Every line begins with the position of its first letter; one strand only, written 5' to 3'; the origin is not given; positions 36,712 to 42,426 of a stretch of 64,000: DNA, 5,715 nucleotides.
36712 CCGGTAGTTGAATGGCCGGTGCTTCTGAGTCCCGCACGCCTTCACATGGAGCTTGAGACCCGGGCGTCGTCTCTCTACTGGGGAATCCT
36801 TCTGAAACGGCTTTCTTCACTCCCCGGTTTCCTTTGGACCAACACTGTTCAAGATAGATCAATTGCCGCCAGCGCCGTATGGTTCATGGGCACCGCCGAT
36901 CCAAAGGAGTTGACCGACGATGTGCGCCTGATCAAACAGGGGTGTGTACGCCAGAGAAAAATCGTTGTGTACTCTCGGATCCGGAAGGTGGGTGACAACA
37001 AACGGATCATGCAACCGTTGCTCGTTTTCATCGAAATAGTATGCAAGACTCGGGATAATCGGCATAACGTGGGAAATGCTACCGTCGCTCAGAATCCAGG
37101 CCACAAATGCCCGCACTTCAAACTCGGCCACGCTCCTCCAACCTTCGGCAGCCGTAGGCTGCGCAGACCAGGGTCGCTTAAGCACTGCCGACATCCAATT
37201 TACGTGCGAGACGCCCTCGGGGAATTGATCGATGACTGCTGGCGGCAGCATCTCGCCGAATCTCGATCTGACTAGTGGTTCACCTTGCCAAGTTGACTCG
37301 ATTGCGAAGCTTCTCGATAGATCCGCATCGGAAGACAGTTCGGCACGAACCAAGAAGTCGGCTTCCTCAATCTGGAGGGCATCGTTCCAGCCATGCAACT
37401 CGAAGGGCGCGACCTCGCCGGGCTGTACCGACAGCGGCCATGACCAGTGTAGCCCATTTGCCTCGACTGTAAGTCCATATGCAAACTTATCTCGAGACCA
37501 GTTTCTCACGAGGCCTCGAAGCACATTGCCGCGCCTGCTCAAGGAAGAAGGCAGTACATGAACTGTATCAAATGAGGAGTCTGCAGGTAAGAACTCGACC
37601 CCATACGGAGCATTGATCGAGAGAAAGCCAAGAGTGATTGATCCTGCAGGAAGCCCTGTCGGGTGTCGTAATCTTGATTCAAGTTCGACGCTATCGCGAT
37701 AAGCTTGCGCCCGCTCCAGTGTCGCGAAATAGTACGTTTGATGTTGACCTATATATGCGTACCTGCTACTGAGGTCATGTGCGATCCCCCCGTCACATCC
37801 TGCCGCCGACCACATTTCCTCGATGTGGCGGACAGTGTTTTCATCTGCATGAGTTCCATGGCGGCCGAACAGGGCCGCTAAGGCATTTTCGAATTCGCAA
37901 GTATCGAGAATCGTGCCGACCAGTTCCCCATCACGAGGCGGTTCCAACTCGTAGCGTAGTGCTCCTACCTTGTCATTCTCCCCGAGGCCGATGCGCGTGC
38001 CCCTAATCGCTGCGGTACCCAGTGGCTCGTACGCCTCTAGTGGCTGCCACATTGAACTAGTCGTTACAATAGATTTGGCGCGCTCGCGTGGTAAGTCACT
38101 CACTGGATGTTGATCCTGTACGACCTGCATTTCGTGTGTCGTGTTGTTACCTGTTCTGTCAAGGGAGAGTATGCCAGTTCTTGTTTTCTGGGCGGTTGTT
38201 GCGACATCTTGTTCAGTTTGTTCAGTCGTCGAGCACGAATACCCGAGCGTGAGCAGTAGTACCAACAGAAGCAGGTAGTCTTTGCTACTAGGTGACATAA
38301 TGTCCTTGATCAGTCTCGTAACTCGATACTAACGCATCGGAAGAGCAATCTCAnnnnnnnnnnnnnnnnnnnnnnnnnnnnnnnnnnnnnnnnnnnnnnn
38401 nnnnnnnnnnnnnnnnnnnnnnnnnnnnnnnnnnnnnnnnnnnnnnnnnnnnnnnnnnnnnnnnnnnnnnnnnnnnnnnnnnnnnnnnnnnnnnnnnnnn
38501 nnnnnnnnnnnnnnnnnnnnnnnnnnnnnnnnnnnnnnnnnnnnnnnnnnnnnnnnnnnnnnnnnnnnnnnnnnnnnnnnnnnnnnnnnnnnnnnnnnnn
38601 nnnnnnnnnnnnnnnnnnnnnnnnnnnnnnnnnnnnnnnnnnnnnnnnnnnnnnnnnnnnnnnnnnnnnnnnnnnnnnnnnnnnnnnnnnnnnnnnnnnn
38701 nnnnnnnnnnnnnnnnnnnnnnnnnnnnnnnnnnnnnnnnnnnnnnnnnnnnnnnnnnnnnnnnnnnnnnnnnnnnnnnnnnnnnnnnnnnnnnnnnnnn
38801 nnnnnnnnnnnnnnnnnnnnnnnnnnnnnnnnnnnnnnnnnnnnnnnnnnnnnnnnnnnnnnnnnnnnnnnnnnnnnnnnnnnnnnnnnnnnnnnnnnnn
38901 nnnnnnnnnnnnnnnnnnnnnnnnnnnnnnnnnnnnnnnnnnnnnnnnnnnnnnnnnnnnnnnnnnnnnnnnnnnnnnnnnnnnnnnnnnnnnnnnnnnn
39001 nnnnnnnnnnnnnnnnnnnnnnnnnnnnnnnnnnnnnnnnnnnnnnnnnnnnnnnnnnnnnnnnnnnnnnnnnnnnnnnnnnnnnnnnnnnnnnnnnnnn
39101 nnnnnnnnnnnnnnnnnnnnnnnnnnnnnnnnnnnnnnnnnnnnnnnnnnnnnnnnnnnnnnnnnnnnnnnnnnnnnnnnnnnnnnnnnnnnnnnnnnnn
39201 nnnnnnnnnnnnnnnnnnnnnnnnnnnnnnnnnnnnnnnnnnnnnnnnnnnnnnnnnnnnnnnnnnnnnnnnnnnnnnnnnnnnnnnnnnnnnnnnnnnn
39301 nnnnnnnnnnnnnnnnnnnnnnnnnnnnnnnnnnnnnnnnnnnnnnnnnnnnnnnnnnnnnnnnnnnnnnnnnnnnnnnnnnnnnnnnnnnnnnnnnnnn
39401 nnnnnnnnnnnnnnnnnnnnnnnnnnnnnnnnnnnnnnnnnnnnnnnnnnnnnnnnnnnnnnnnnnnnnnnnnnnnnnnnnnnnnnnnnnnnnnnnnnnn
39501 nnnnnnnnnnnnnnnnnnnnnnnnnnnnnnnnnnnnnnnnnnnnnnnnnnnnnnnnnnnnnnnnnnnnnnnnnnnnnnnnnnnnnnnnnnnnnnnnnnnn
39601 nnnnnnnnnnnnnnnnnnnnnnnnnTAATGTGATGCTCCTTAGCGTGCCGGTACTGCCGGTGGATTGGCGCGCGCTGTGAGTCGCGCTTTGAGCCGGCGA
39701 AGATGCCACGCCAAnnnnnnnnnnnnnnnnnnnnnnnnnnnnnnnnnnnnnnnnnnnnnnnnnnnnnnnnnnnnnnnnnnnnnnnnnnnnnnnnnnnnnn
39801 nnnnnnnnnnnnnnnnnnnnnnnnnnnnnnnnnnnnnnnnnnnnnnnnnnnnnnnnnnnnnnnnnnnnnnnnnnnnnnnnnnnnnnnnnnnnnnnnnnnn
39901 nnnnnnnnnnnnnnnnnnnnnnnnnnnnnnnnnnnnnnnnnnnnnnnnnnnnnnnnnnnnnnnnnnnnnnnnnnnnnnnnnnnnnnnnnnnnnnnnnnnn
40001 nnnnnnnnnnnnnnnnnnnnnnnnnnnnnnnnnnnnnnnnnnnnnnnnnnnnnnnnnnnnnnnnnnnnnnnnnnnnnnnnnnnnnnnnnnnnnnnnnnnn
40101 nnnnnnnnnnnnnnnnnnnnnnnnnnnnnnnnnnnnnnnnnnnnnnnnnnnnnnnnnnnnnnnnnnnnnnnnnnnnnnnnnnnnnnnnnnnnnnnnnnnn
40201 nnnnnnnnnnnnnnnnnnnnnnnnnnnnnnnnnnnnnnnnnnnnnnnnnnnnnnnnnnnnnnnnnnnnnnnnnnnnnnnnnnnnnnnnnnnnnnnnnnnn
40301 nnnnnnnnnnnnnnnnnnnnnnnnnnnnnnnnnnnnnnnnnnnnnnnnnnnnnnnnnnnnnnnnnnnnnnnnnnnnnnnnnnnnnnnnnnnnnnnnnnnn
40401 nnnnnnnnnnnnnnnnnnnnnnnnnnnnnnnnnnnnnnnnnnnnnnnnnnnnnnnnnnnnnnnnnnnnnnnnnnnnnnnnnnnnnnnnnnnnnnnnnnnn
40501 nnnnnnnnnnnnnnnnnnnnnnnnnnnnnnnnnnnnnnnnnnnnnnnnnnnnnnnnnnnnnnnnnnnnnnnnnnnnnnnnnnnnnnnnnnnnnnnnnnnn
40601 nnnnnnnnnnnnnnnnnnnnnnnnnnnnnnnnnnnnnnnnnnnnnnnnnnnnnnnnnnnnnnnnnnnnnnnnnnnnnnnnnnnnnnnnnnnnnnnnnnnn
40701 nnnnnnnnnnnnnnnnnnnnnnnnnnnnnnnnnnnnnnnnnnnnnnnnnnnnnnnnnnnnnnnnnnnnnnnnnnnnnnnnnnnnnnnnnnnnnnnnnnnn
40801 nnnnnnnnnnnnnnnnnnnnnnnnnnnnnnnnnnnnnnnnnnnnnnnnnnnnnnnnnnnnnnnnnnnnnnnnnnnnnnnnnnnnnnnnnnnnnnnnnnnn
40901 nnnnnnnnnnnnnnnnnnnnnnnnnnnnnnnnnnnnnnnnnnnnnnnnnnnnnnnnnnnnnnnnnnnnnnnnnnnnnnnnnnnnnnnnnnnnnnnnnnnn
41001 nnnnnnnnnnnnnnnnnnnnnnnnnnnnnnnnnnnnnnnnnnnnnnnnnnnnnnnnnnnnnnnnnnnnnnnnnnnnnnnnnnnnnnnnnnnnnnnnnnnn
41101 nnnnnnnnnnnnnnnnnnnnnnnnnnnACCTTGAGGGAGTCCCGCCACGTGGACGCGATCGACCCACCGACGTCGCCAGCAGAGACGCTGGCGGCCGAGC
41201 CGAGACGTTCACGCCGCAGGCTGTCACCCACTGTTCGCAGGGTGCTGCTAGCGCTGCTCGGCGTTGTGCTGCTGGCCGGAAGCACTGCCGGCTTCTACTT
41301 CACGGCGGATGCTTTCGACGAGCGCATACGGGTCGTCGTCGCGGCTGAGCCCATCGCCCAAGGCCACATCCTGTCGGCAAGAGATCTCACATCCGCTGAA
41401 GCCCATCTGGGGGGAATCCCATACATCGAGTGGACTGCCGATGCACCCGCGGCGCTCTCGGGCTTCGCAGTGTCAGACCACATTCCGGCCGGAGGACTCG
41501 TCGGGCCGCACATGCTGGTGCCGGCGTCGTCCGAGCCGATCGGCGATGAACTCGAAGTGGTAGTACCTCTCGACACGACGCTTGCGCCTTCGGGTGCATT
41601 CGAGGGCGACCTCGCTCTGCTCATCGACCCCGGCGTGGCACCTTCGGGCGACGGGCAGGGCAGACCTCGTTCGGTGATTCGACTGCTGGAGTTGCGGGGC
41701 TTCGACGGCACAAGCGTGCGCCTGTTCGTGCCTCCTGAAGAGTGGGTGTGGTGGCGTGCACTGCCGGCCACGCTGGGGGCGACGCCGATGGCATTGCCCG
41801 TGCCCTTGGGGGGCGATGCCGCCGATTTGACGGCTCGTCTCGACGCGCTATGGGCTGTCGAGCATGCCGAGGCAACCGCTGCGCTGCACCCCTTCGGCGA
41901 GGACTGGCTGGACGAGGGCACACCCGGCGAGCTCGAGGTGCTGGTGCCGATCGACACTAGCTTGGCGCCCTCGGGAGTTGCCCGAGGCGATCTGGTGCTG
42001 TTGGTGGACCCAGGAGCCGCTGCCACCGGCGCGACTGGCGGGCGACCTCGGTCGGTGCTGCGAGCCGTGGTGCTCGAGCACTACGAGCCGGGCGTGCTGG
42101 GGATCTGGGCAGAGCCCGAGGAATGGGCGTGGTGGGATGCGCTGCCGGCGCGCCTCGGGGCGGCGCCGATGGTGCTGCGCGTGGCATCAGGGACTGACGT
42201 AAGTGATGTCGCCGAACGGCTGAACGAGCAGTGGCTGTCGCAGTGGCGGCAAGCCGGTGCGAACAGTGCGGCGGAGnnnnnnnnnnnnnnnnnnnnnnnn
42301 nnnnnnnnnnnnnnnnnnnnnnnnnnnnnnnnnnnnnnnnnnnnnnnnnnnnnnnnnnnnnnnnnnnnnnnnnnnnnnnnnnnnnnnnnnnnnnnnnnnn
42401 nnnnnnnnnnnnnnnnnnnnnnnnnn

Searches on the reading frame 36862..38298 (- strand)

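Call 5: search_protein_families(library=pfam, proteins=[window:36862-38298:-], max_evalue=1)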
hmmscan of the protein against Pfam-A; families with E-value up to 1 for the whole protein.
window:36862-38298:- (479 aa): 0 families

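Call 6: search_protein_families(library=ncbifam, proteins=[window:36862-38298:-], max_evalue=1)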
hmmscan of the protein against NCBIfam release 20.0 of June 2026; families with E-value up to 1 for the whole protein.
window:36862-38298:- (479 aa): 0 families

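Call 90: search_protein_families(library=phrogs, proteins=[window:36862-38298:-], max_evalue=1)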
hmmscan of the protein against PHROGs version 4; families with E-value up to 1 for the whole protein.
window:36862-38298:- (479 aa): 1 family
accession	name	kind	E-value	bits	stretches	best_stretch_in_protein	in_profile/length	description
phrog_798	-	unknown function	0.42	11.1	1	3-40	51-87/206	-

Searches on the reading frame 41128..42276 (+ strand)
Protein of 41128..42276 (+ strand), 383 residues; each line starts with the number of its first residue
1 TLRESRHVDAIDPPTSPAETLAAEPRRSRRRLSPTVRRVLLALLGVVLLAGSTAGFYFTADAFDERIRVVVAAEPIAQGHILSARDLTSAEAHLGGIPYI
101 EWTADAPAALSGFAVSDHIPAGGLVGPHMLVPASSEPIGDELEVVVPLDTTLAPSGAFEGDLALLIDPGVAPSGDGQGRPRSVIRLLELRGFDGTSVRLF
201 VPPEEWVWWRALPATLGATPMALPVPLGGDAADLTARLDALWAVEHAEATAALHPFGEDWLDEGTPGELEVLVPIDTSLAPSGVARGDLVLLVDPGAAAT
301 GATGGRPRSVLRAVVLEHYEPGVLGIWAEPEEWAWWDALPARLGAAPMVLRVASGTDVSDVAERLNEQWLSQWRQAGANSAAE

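Call 81: search_protein_families(library=pfam, proteins=[window:41128-42276:+], max_evalue=0.01)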
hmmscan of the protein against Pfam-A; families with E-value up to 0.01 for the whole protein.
window:41128-42276:+ (383 aa): 2 families
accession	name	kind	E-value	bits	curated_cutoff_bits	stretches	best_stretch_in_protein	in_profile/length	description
PF08666.17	SAF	-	8.9e-07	29.8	21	1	68-131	2-63/63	SAF domain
PF13144.11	ChapFlgA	-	0.003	18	23.8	1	68-133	2-63/122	Chaperone for flagella basal body P-ring formation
